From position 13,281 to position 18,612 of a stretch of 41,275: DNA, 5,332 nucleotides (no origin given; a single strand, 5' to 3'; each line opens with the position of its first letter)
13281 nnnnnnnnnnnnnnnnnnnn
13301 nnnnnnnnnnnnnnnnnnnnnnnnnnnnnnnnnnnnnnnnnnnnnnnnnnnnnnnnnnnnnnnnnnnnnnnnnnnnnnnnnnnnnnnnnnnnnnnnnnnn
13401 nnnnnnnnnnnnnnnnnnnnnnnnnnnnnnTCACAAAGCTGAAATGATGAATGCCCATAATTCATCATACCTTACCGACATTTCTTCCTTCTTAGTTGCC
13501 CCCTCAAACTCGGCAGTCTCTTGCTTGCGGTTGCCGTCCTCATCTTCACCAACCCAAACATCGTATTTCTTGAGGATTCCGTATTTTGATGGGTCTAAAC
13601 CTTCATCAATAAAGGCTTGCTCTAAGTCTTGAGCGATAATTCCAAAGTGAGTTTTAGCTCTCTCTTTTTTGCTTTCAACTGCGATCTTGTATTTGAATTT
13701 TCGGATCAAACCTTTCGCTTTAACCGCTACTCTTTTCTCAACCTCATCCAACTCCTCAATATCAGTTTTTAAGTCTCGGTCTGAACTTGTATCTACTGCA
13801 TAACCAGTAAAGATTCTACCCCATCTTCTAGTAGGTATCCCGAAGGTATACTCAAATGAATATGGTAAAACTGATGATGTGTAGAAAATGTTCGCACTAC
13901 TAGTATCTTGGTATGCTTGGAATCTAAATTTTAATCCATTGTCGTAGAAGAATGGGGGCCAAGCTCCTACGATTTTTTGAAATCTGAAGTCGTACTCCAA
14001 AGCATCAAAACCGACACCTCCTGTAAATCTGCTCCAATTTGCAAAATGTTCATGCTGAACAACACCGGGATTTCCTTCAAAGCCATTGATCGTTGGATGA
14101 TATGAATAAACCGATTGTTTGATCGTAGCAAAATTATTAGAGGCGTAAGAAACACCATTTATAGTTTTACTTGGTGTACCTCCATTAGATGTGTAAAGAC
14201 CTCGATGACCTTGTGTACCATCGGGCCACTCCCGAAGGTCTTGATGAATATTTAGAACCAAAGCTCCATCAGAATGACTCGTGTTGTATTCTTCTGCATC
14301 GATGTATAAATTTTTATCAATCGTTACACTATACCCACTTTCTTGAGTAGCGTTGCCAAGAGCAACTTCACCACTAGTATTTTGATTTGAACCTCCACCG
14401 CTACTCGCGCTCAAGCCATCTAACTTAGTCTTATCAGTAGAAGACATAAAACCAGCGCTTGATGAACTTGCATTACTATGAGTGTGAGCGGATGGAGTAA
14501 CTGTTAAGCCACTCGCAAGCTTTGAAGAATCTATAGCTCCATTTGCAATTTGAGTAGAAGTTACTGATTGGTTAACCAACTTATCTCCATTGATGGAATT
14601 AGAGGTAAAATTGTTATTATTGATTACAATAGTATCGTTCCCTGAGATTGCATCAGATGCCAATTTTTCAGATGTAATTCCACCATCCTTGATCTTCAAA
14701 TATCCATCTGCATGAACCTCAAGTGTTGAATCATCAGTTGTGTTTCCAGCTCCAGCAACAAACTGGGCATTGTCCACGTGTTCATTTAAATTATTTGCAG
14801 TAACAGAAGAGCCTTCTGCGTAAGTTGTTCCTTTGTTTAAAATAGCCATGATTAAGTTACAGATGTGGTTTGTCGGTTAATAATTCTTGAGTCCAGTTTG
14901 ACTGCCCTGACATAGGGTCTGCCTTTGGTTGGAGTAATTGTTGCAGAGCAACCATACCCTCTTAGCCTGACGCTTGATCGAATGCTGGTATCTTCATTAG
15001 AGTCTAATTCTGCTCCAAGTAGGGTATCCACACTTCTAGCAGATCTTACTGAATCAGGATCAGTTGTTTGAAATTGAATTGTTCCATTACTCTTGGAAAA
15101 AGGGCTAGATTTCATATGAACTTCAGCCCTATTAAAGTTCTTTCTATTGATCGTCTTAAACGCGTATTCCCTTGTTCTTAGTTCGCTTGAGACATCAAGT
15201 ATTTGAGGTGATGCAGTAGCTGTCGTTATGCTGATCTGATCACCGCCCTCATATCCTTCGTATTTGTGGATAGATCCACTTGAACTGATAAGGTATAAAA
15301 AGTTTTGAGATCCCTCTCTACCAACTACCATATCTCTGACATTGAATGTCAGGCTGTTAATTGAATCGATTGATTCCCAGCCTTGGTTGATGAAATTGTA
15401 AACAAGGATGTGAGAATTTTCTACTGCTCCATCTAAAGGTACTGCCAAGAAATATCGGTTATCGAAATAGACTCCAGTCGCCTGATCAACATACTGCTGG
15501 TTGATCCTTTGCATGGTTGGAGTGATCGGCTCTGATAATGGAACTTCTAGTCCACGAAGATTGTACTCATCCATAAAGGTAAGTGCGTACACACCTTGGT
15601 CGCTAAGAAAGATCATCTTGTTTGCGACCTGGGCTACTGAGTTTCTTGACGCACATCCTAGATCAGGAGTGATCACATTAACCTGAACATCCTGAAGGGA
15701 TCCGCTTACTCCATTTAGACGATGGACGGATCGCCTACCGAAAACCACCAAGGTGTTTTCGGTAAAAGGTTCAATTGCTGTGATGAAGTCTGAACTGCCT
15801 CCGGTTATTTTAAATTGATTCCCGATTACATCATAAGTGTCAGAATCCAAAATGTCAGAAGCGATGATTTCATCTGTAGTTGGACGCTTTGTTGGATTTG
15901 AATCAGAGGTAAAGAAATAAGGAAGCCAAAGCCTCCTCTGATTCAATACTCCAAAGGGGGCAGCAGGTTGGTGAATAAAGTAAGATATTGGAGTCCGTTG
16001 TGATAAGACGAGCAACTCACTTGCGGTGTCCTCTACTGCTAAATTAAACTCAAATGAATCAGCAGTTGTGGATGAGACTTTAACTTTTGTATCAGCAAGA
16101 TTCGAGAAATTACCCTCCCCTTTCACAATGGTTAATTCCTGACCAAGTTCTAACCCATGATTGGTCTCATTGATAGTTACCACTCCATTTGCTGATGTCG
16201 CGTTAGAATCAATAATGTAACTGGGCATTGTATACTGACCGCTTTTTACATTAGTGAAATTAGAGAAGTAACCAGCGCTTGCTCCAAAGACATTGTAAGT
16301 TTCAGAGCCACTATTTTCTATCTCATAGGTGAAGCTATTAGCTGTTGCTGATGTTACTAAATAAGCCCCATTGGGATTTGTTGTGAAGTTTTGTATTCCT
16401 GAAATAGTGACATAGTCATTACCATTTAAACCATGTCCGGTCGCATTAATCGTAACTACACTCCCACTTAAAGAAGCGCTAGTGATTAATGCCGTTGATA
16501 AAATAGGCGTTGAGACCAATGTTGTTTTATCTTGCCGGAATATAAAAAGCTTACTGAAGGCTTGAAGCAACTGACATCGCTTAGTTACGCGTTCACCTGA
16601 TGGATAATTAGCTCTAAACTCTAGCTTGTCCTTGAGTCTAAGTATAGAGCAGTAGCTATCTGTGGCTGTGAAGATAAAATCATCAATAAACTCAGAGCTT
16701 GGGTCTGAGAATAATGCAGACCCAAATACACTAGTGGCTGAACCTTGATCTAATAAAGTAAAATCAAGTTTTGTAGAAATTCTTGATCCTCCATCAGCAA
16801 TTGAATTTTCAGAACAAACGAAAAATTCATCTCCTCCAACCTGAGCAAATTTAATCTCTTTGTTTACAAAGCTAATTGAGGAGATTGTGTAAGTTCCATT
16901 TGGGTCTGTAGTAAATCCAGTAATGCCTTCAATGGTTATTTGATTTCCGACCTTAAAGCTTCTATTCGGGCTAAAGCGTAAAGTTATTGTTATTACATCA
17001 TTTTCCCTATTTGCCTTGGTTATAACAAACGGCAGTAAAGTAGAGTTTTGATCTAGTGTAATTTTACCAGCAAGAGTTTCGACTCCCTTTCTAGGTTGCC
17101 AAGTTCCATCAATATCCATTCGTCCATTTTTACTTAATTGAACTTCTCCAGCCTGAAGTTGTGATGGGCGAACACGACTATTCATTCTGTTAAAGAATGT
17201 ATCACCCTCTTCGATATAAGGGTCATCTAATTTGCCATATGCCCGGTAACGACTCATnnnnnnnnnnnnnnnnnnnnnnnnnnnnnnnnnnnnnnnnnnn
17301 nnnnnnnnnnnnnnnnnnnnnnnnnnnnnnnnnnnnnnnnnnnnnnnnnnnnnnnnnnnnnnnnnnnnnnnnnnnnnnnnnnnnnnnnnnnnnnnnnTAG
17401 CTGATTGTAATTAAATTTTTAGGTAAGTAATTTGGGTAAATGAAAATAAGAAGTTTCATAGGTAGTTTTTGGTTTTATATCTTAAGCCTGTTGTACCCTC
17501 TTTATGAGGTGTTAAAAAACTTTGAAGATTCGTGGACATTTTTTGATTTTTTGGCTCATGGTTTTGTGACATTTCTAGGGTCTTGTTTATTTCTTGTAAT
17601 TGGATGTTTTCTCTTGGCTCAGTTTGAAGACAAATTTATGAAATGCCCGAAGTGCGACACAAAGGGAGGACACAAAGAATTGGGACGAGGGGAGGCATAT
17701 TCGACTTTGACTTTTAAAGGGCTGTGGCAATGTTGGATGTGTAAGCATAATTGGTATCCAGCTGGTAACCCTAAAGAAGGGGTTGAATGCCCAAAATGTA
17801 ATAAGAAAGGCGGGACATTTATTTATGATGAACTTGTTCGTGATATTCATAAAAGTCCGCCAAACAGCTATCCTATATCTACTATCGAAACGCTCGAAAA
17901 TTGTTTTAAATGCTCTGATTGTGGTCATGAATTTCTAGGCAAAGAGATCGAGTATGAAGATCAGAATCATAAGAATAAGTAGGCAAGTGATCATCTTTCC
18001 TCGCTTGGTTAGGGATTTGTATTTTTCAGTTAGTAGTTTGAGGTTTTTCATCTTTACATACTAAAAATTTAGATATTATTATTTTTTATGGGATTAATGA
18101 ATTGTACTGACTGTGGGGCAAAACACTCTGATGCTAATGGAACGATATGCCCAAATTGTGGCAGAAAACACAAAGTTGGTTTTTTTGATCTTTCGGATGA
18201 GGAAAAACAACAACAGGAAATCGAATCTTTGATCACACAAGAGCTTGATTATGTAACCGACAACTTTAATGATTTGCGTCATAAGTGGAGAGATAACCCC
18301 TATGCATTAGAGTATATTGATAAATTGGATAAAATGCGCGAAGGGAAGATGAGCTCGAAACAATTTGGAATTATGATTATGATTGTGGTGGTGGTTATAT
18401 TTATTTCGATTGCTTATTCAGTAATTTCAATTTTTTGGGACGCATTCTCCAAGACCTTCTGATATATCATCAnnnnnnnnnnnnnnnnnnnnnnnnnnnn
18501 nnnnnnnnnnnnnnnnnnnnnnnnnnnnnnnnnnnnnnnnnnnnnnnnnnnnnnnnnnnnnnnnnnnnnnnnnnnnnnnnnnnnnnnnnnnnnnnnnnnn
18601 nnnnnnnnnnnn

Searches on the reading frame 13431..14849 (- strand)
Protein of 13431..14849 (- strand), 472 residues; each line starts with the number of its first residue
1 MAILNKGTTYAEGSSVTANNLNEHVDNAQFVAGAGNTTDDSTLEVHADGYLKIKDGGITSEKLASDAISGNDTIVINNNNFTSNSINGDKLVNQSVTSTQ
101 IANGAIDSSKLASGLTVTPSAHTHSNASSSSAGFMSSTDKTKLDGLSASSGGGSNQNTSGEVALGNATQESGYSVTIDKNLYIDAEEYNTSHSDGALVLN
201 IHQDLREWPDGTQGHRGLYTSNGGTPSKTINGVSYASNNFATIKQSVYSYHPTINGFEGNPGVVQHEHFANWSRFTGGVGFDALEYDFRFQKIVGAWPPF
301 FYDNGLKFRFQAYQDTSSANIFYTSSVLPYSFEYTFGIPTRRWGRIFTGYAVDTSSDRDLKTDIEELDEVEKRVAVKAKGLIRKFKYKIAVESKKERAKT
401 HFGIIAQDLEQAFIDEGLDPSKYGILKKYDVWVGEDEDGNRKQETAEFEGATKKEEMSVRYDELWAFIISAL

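Call 5: search_protein_families(library=phrogs, proteins=[window:13431-14849:-], max_evalue=0.01)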
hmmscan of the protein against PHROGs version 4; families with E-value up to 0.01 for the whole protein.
window:13431-14849:- (472 aa): 13 families
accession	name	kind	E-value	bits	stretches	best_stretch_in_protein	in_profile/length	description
phrog_7121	-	tail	6.8e-28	98.2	1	335-470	776-907/927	tail fiber protein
phrog_1171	-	tail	9.1e-23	81.6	1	52-463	544-909/954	tail spike protein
phrog_17635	-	tail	3.5e-18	66.2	1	122-466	468-709/721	tail fiber protein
phrog_15695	-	tail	4.9e-15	55.4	1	333-442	1102-1209/1284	tail fiber protein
phrog_14895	-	tail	9.6e-14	51.7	1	334-469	483-613/632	tail spike protein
phrog_8437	-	unknown function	0.00011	22.8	1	82-151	42-108/230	-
phrog_38424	-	unknown function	0.00012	22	1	334-441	318-424/488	-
phrog_23437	-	tail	0.00015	22.3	1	337-457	133-246/275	tail protein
phrog_5207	-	unknown function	0.00022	20.8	1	117-186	255-322/689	-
phrog_892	-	tail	0.00045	19.9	1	72-114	336-378/782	tail fiber protein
phrog_6907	-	unknown function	0.00049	21.4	1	97-148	49-90/99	-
phrog_31154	-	unknown function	0.00054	20.5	1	346-440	150-232/248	-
phrog_26466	-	unknown function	0.00089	17.3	1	51-138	1822-1912/2337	-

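Call 9: search_protein_families(library=pfam, proteins=[window:13431-14849:-], max_evalue=0.01)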
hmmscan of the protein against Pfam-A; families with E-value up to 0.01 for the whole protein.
window:13431-14849:- (472 aa): 1 family
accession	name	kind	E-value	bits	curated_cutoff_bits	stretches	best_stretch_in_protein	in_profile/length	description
PF13884.11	Peptidase_S74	-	1.7e-10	41.5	22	1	356-417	1-57/58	Chaperone of endosialidase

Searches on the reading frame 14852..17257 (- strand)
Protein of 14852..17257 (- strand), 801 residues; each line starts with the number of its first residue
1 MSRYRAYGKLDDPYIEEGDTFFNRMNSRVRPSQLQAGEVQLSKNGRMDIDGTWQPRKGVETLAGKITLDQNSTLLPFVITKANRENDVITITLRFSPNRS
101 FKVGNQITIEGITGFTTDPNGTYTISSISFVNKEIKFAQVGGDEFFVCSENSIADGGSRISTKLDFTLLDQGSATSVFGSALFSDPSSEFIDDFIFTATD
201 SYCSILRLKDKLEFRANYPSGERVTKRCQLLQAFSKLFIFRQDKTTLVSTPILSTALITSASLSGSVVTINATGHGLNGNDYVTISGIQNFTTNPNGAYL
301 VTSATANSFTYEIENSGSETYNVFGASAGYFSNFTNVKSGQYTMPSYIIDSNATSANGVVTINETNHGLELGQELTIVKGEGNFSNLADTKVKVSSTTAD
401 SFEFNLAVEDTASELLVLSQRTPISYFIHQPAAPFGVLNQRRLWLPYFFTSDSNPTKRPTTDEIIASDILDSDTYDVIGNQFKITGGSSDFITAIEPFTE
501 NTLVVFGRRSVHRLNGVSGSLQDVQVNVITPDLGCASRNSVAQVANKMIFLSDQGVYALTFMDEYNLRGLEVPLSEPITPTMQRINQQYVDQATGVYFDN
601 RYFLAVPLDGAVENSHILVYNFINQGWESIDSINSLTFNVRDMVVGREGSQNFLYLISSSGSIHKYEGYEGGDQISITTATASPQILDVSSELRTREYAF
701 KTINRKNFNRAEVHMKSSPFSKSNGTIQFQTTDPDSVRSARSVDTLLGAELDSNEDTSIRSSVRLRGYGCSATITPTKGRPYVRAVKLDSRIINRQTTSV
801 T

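Call 5: search_protein_families(library=phrogs, proteins=[window:14852-17257:-], max_evalue=0.01)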
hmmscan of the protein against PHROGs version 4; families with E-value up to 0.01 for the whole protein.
window:14852-17257:- (801 aa): 4 families
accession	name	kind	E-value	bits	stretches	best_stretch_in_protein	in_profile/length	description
phrog_5107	-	lysis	2e-07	30.8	1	487-630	223-372/533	amidase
phrog_578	-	connector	2.2e-06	27.4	1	458-630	157-323/486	head closure Hc3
phrog_3287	-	head and packaging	3.3e-05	23.9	1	500-638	218-352/524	virion structural protein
phrog_511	-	head and packaging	0.0012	18.2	1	491-559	606-671/862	internal virion protein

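Call 9: search_protein_families(library=pfam, proteins=[window:14852-17257:-], max_evalue=0.01)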
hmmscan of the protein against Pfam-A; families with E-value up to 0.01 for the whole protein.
window:14852-17257:- (801 aa): 1 family
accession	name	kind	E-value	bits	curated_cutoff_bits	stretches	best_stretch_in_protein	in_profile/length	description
PF16190.11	E1_FCCH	-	5.4e-07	30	29.5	1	265-322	4-61/70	Ubiquitin-activating enzyme E1 FCCH domain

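Call 38: search_protein_families(library=phrogs, proteins=[window:14852-17257:-], max_evalue=1)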
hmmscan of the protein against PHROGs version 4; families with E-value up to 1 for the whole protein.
window:14852-17257:- (801 aa): 6 families
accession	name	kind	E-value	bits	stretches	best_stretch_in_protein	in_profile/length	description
phrog_5107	-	lysis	2e-07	30.8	1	487-630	223-372/533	amidase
phrog_578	-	connector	2.2e-06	27.4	1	458-630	157-323/486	head closure Hc3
phrog_3287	-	head and packaging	3.3e-05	23.9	1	500-638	218-352/524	virion structural protein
phrog_511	-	head and packaging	0.0012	18.2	1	491-559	606-671/862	internal virion protein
phrog_25900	-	transcription regulation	0.05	14.5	1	211-238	42-69/83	transcriptional regulator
phrog_36212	-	unknown function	0.16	12.9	1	695-727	5-36/56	-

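Call 68: search_protein_families(library=ncbifam, proteins=[window:14852-17257:-], max_evalue=0.1)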
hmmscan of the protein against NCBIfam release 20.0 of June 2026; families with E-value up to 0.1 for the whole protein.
window:14852-17257:- (801 aa): 0 families

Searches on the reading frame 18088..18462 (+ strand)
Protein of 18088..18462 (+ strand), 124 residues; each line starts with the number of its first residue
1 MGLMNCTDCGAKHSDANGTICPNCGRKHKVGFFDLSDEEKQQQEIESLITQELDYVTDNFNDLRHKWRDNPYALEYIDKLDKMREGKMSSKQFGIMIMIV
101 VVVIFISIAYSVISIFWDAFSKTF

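Call 81: search_protein_families(library=phrogs, proteins=[window:18088-18462:+], max_evalue=0.01)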
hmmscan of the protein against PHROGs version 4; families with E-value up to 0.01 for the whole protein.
window:18088-18462:+ (124 aa): 1 family
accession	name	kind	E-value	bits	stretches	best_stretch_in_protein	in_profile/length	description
phrog_4852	-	unknown function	0.00054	20.7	1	3-47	13-58/194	-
